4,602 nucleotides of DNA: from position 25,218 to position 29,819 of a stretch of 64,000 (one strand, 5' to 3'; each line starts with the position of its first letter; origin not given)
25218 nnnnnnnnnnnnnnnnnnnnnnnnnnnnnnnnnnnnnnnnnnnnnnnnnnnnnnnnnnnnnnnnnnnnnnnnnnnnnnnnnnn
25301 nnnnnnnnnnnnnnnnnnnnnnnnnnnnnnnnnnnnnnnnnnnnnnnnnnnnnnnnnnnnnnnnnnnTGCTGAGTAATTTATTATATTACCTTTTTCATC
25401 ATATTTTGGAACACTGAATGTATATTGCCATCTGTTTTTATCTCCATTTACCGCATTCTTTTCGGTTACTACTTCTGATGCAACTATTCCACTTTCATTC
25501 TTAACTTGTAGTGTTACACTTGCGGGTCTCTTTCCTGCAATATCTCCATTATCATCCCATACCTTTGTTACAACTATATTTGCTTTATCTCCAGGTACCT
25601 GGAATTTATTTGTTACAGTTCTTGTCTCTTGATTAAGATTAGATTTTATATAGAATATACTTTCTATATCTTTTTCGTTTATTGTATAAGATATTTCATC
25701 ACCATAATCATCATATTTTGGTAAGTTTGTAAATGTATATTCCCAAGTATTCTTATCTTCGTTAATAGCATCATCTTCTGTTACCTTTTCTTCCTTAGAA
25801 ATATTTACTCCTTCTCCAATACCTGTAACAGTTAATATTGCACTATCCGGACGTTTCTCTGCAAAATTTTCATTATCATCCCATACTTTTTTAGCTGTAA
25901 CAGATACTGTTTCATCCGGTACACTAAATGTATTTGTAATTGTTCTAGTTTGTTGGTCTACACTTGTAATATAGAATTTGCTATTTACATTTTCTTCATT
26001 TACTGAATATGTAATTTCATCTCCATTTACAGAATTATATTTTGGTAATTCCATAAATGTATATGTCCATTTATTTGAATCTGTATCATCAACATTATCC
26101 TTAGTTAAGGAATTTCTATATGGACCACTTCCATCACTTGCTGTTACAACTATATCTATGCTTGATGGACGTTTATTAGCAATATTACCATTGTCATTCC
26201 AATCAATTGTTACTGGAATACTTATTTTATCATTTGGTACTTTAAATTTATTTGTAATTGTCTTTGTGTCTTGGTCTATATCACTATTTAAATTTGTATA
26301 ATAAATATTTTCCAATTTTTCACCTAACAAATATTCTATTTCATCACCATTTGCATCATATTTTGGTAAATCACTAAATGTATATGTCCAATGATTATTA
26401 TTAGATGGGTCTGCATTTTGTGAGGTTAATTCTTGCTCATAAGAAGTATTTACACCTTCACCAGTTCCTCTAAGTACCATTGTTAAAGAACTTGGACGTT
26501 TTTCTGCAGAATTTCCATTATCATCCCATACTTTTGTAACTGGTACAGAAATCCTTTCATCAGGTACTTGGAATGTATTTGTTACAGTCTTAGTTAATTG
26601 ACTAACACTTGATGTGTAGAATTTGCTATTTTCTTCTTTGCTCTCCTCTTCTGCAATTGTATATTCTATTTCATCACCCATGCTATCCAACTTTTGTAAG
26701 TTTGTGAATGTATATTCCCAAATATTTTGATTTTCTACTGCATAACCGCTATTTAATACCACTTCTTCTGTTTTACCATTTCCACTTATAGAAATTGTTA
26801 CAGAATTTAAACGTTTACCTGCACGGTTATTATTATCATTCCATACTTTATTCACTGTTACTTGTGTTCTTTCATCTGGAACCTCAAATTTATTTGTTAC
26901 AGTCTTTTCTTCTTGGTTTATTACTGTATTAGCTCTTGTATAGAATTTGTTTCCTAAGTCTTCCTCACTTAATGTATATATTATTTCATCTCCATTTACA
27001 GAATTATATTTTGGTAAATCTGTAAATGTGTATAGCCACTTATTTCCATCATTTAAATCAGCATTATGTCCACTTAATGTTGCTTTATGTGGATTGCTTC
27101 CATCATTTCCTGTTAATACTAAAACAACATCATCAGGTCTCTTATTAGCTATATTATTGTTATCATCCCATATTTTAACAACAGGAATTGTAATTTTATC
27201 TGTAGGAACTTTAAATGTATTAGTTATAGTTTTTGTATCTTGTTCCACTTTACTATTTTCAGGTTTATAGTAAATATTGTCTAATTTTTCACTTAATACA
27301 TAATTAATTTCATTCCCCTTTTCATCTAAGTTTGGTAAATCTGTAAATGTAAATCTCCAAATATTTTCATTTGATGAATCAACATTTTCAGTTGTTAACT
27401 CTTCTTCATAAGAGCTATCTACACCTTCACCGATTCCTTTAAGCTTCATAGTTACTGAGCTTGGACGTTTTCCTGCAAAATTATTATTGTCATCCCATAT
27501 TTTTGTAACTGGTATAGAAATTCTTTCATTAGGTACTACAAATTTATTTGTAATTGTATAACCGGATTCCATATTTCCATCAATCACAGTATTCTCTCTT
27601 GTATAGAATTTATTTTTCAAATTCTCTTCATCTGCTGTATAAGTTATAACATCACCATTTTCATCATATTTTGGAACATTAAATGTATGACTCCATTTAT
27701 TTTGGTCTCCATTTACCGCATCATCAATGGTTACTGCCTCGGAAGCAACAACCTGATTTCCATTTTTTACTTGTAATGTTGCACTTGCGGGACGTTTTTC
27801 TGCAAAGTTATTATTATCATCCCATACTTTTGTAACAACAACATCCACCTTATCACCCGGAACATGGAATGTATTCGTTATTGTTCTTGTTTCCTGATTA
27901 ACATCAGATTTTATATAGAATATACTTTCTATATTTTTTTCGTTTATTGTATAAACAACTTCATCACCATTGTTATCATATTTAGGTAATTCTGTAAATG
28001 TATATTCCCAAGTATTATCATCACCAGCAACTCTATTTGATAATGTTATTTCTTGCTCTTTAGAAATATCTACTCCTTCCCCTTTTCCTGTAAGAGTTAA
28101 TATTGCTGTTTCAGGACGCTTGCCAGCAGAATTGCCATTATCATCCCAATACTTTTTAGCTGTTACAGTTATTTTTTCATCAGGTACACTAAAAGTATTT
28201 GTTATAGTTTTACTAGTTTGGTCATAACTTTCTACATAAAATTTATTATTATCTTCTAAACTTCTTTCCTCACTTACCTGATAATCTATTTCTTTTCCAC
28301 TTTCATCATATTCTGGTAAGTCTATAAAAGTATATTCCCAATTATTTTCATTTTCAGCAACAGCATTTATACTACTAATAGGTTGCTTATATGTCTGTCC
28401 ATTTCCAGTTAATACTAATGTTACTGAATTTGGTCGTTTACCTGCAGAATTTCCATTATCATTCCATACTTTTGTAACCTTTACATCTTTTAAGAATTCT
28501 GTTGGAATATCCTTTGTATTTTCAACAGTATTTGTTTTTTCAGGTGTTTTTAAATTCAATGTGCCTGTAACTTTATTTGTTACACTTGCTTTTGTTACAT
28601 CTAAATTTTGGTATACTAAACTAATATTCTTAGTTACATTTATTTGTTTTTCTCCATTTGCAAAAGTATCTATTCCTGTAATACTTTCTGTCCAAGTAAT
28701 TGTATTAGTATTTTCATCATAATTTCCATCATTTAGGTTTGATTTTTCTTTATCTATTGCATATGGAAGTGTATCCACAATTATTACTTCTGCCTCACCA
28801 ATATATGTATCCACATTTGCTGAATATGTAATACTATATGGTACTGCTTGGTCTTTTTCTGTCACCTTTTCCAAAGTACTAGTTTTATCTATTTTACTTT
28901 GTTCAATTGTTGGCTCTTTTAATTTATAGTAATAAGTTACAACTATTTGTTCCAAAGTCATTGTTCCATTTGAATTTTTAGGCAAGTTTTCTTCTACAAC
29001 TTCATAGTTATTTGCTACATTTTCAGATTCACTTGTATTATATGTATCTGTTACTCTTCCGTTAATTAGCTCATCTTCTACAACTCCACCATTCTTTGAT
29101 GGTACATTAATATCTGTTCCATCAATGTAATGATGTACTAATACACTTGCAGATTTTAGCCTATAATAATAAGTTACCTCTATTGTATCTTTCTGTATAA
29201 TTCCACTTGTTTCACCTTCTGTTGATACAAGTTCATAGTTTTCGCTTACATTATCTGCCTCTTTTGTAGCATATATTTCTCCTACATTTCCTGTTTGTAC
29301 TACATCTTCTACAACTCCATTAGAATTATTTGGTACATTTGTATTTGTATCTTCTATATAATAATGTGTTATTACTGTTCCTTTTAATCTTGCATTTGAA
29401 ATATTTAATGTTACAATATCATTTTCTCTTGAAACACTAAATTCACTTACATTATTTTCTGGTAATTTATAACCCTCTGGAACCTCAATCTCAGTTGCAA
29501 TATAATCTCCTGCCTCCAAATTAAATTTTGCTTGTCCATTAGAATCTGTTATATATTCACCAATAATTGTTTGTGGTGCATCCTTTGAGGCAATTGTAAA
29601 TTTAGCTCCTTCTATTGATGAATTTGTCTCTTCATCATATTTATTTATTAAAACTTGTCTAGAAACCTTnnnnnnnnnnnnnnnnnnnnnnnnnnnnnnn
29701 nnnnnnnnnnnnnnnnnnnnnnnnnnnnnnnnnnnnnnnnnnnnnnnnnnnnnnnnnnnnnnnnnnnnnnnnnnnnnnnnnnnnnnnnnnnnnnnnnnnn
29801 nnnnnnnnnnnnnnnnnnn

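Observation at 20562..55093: Tandem pair of giant paralogous surface proteins (5703 and 4665 aa) fills half the window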

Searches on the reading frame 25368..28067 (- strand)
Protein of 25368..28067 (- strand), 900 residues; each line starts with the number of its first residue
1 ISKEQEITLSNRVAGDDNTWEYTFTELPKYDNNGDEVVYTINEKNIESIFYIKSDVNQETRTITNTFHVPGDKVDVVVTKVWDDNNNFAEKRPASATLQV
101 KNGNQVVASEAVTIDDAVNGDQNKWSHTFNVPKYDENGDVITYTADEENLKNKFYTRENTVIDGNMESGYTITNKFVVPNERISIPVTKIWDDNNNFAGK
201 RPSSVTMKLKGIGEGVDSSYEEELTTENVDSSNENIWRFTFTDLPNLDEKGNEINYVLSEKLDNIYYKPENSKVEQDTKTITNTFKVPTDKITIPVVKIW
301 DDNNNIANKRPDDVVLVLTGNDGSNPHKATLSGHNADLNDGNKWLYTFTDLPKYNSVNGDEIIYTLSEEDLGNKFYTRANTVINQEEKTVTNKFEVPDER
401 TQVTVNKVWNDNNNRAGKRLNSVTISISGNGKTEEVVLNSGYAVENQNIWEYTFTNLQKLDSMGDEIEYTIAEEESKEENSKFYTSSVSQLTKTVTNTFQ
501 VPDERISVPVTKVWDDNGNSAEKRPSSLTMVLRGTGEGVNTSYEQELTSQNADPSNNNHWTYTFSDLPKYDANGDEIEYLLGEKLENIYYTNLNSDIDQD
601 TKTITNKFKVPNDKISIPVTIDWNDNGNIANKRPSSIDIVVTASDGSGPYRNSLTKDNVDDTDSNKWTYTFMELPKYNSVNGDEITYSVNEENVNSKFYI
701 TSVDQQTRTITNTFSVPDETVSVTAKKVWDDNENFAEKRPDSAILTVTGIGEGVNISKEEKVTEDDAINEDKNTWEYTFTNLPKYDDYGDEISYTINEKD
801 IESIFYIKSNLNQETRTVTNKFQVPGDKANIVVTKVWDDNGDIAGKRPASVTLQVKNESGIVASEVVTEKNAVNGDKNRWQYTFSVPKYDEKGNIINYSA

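Call 6: search_protein_families(library=pfam, proteins=[window:25368-28067:-], max_evalue=0.01)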
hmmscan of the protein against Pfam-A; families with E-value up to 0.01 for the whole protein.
window:25368-28067:- (900 aa): 2 families
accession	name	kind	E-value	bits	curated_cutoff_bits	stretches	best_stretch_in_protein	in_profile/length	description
PF05738.19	Cna_B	-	6.6e-126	411.5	22.3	9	403-498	1-87/87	Cna protein B-type domain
PF13907.11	CHD1-like_C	-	0.007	17.2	28.3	0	202-245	40-82/96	Chromodomain-helicase-DNA-binding protein 1-like, C-terminal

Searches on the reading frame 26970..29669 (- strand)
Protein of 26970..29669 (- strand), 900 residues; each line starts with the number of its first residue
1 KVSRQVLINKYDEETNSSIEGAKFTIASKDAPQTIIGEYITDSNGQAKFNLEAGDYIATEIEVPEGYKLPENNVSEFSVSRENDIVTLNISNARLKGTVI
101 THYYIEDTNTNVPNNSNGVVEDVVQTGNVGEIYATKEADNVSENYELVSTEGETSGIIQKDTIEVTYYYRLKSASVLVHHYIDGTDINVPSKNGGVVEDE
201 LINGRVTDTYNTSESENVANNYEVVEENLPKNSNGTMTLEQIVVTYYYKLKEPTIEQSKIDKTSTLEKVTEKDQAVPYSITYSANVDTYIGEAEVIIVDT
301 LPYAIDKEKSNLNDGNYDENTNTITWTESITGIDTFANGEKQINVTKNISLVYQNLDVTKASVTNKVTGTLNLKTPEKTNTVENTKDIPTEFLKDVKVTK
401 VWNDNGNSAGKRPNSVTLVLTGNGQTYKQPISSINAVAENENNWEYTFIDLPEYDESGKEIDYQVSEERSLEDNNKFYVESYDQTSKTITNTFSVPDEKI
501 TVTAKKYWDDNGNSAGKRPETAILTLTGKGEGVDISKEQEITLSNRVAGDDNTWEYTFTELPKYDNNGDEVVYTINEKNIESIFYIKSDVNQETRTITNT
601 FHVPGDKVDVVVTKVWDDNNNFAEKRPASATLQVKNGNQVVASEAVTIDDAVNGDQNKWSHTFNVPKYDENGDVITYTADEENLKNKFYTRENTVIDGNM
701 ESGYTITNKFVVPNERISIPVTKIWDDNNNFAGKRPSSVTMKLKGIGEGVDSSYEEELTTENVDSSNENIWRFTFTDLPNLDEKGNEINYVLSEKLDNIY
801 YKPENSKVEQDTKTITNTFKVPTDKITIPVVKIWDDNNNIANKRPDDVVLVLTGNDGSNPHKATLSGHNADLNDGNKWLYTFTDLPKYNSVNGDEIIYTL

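Call 6: search_protein_families(library=pfam, proteins=[window:26970-29669:-], max_evalue=0.01)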
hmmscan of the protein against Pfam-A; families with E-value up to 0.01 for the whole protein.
window:26970-29669:- (900 aa): 3 families
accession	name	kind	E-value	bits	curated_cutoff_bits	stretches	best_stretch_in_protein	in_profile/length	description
PF05738.19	Cna_B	-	8.8e-73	241.2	22.3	5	396-492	1-87/87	Cna protein B-type domain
PF17802.7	SpaA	-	7e-18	65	23.1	1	5-93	2-90/91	Prealbumin-like fold domain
PF06458.18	MucBP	-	8.2e-08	33.3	23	2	197-249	14-63/63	MucBP domain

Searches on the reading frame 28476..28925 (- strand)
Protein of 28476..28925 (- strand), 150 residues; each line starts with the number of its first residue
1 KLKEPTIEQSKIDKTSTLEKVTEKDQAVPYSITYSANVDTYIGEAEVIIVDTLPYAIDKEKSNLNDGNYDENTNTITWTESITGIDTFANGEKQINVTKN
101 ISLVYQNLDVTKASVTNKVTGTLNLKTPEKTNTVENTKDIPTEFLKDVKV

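Call 48: search_solved_structures(query=window:28476-28925:-, max_evalue=1)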
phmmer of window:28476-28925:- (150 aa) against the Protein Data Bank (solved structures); distinct sequences matched with E-value up to 1: 1.
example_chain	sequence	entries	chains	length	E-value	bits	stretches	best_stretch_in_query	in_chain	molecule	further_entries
4txw_A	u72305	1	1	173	0.42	14.1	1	45-93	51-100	Hyaluronoglucosaminidase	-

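Call 69: search_protein_families(library=pfam, proteins=[window:28476-28925:-], max_evalue=1)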
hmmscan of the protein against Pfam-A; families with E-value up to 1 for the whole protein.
window:28476-28925:- (150 aa): 1 family
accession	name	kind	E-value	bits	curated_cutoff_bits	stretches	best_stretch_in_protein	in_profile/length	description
PF17819.6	Tex55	-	0.95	10.1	26.6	1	71-145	13-82/146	Testis-specific expressed protein 55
